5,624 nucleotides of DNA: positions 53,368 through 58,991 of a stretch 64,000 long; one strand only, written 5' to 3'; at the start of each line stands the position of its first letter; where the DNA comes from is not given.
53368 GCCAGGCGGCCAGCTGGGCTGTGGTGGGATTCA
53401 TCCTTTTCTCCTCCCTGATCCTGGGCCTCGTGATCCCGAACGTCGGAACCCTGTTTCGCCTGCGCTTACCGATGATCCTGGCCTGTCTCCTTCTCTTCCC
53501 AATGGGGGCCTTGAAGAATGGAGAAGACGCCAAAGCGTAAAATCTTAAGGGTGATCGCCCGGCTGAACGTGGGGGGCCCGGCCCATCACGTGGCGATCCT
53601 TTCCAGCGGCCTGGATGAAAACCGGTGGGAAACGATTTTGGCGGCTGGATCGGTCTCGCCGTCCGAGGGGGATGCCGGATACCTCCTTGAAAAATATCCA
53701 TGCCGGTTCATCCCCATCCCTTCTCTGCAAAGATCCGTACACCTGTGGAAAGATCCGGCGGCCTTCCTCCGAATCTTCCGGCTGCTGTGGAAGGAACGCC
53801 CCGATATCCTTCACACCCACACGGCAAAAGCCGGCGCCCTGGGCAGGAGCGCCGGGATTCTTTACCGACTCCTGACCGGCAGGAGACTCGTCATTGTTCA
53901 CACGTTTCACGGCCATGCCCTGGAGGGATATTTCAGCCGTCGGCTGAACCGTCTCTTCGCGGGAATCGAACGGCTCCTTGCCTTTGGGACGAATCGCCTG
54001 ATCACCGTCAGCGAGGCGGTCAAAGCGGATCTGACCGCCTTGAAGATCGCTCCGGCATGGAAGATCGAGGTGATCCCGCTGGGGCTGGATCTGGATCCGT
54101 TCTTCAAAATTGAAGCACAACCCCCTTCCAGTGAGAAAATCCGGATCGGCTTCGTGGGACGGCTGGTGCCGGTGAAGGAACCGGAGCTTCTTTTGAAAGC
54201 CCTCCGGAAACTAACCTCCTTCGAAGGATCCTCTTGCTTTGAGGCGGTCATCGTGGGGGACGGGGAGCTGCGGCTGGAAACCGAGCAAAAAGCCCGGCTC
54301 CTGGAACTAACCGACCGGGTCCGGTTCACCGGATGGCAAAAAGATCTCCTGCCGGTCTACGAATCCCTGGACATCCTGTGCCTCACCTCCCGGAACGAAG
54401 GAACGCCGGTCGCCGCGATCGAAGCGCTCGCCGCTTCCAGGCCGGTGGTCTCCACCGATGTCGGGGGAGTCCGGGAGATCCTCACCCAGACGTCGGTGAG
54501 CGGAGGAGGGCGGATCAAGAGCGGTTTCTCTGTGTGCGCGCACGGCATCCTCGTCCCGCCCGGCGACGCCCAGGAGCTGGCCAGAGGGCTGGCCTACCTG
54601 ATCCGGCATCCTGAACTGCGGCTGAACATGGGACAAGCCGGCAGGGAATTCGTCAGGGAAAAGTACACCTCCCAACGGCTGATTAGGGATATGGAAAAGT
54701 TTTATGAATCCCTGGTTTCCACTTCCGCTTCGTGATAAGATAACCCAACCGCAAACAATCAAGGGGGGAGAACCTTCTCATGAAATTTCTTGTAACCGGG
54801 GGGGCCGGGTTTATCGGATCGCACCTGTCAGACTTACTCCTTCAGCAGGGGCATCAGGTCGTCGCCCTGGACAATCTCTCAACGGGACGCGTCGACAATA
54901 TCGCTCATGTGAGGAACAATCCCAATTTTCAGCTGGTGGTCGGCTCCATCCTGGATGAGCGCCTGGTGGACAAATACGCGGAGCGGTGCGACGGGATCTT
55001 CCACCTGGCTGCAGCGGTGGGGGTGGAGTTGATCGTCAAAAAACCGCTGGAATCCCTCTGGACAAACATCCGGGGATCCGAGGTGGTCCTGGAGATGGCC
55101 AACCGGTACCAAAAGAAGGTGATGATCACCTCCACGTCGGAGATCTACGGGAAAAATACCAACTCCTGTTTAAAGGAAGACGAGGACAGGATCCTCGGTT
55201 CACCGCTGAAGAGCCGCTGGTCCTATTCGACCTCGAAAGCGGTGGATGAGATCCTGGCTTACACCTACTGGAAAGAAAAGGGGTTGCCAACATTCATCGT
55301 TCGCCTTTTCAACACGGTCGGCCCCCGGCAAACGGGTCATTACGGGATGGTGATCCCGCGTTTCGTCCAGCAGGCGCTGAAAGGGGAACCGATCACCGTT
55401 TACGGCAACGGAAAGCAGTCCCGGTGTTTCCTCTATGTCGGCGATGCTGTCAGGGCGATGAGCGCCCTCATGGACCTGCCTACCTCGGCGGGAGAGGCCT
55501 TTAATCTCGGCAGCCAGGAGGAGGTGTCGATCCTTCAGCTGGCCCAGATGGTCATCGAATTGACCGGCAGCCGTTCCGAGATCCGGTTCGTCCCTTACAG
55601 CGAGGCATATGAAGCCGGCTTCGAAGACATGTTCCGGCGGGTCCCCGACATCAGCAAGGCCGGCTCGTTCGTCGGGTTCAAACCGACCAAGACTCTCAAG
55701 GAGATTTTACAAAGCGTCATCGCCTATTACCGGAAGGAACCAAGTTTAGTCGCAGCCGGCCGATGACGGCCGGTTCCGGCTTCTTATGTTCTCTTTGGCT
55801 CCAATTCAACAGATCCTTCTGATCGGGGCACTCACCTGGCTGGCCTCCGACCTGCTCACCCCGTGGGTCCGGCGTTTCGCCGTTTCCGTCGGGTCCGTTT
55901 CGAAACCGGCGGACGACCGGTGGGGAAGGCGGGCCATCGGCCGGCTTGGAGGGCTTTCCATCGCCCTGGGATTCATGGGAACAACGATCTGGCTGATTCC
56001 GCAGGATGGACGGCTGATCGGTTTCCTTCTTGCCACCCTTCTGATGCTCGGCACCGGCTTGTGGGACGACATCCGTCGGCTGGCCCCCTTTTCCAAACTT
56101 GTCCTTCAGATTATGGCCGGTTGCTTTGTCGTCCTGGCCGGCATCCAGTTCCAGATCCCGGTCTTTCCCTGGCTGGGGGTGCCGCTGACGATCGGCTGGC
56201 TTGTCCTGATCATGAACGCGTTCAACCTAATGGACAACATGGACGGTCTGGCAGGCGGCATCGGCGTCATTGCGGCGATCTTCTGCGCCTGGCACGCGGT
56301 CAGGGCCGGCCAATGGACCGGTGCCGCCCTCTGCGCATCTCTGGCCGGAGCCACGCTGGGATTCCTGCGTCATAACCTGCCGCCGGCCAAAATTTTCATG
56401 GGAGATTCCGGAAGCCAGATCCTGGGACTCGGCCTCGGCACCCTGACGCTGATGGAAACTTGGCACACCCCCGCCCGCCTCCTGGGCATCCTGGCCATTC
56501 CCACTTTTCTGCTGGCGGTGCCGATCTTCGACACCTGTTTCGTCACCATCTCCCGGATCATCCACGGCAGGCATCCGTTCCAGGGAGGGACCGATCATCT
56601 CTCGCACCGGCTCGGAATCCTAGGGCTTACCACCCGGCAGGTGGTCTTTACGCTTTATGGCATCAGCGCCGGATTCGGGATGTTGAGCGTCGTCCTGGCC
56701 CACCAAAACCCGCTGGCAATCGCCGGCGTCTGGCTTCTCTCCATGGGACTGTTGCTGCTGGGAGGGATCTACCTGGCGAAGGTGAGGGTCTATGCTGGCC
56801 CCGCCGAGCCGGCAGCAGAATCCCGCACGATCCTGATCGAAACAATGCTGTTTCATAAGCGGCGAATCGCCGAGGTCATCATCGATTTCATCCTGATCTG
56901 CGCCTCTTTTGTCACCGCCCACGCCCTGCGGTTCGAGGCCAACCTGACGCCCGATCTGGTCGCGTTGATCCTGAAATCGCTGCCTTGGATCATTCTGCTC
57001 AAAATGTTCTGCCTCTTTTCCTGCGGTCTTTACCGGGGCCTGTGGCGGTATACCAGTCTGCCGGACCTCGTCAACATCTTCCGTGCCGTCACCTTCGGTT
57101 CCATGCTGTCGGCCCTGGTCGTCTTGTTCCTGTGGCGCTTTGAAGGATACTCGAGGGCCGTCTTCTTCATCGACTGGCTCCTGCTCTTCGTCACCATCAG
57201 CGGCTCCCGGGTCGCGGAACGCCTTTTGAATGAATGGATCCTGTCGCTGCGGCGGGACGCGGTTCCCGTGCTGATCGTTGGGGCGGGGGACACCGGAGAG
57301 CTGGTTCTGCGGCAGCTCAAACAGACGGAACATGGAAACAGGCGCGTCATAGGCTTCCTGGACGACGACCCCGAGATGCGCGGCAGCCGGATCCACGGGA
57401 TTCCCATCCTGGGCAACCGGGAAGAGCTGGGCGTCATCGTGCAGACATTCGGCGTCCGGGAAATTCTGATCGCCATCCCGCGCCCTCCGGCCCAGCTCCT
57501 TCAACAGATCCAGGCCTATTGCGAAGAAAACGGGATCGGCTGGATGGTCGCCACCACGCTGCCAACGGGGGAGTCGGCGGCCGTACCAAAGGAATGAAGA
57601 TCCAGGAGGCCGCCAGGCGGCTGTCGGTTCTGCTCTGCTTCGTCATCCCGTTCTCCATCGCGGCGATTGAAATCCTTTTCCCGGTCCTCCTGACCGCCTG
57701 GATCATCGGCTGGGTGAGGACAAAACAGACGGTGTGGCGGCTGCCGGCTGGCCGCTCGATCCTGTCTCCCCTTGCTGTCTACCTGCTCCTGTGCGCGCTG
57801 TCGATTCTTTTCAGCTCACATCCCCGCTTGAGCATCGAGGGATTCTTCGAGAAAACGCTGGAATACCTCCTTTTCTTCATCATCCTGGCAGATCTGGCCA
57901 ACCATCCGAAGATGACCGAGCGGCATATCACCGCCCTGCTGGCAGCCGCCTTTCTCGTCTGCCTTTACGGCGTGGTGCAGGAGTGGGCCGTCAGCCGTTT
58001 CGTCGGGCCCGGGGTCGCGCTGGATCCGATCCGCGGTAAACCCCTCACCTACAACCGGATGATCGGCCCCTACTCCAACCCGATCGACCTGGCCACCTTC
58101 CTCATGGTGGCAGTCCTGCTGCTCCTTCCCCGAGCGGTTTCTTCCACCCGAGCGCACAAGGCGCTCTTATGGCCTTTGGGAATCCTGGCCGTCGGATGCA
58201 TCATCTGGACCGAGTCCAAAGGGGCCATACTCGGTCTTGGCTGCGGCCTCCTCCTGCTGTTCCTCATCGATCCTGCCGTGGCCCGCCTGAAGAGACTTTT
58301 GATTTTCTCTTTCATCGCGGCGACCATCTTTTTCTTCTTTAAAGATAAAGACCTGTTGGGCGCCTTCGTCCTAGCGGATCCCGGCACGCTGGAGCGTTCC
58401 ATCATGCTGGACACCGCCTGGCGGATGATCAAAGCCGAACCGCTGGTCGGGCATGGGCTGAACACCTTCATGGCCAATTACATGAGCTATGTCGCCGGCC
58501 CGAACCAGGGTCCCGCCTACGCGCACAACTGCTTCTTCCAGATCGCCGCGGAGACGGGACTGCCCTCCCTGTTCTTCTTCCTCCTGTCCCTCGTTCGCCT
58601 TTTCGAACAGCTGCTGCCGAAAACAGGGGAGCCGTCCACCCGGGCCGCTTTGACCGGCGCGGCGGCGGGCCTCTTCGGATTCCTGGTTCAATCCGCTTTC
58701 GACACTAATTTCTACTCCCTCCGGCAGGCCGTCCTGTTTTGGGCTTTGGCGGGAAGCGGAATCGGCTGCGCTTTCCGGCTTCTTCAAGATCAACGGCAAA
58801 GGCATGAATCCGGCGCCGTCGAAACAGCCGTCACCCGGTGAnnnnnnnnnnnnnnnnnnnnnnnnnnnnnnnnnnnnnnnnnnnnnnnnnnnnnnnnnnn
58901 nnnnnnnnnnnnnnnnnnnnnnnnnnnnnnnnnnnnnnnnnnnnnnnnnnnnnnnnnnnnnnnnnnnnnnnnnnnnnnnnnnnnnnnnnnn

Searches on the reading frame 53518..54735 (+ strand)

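Call 57: search_protein_families(library=pfam, proteins=[window:53518-54735:+], max_evalue=0.00001)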
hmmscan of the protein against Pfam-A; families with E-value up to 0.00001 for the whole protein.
window:53518-54735:+ (405 aa): 6 families
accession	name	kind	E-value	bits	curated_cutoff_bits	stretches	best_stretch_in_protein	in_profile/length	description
PF00534.26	Glycos_transf_1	-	1.9e-33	115.9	26.4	1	201-377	9-171/172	Glycosyl transferases group 1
PF13692.12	Glyco_trans_1_4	-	1.3e-30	107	27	1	209-363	3-141/142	Glycosyl transferases group 1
PF13439.12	Glyco_transf_4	-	2.9e-23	83.2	28.5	1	18-193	1-169/170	Glycosyltransferase Family 4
PF13579.12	Glyco_trans_4_4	-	2.6e-21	77.1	29.7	1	19-189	1-158/158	Glycosyl transferase 4-like domain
PF20706.3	GT4-conflict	-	2.2e-08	34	26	1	142-384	131-377/385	Family 4 Glycosyltransferase in conflict systems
PF13524.12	Glyco_trans_1_2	-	2e-06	28.3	25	1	276-392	39-142/144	Glycosyl transferase-like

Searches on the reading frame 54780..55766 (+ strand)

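Call 57: search_protein_families(library=pfam, proteins=[window:54780-55766:+], max_evalue=0.00001)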
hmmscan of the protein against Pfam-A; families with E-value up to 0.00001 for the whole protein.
window:54780-55766:+ (328 aa): 6 families
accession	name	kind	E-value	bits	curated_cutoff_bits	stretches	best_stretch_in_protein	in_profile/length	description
PF01370.27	Epimerase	-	7.9e-56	189.6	20.9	1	4-244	2-240/240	NAD dependent epimerase/dehydratase family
PF16363.11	GDP_Man_Dehyd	-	1e-55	190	27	1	4-311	1-330/332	GDP-mannose 4,6 dehydratase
PF02719.21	Polysacc_synt_2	-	5.5e-20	72.2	20.2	2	4-119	2-128/293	Polysaccharide biosynthesis protein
PF07993.18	NAD_binding_4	-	2.1e-13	50.4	20.1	1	58-188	77-216/258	Male sterility protein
PF01073.25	3Beta_HSD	-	2.7e-12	46.7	22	1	4-225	1-223/280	3-beta hydroxysteroid dehydrogenase/isomerase family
PF04321.23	RmlD_sub_bind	-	8.3e-08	32.1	27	1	1-272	1-242/287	RmlD substrate binding domain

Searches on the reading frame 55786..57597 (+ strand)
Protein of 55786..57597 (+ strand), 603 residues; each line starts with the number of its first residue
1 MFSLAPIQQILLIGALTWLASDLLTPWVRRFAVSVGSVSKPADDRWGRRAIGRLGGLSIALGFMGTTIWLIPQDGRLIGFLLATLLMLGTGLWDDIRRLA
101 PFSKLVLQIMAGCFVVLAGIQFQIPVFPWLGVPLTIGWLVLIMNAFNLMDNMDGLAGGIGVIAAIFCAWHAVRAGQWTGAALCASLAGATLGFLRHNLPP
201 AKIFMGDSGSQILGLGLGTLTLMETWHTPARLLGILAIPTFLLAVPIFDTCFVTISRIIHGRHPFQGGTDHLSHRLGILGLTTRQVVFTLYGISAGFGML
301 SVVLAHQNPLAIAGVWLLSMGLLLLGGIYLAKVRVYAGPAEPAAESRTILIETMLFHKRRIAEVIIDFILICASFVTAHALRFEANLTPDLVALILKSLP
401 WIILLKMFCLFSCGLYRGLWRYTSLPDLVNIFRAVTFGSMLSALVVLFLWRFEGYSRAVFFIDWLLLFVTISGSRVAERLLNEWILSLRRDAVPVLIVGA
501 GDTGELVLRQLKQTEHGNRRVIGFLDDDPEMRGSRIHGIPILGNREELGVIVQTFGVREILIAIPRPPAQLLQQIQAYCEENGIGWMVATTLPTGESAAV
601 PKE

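Call 57: search_protein_families(library=pfam, proteins=[window:55786-57597:+], max_evalue=0.00001)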
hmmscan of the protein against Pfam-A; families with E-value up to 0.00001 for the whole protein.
window:55786-57597:+ (603 aa): 2 families
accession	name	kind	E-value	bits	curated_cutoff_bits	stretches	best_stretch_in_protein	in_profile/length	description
PF00953.26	Glycos_transf_4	-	1.3e-34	120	27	1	78-223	2-158/160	Glycosyl transferase family 4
PF13727.12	CoA_binding_3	-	2.2e-14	54.3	25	1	414-582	4-167/175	CoA-binding domain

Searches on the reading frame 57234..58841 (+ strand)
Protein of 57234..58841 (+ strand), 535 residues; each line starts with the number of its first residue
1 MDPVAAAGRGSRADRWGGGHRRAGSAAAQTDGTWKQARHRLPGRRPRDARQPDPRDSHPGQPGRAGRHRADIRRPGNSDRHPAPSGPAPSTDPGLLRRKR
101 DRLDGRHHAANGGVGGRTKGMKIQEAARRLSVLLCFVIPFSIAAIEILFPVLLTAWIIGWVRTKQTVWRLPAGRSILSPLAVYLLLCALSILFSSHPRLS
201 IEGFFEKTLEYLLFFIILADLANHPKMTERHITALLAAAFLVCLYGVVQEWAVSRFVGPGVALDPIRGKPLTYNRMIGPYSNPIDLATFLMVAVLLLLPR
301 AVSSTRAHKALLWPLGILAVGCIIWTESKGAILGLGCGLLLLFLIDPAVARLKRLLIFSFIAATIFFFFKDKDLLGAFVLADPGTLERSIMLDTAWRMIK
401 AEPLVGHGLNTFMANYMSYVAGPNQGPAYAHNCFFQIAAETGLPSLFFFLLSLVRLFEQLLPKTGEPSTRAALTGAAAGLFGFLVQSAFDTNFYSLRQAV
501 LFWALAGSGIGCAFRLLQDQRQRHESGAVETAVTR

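Call 57: search_protein_families(library=pfam, proteins=[window:57234-58841:+], max_evalue=0.00001)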
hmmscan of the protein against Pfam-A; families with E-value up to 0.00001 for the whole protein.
window:57234-58841:+ (535 aa): 1 family
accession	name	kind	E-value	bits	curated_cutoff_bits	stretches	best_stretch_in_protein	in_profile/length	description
PF04932.20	Wzy_C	-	1.2e-16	61.3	31.7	1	317-450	4-149/149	O-Antigen ligase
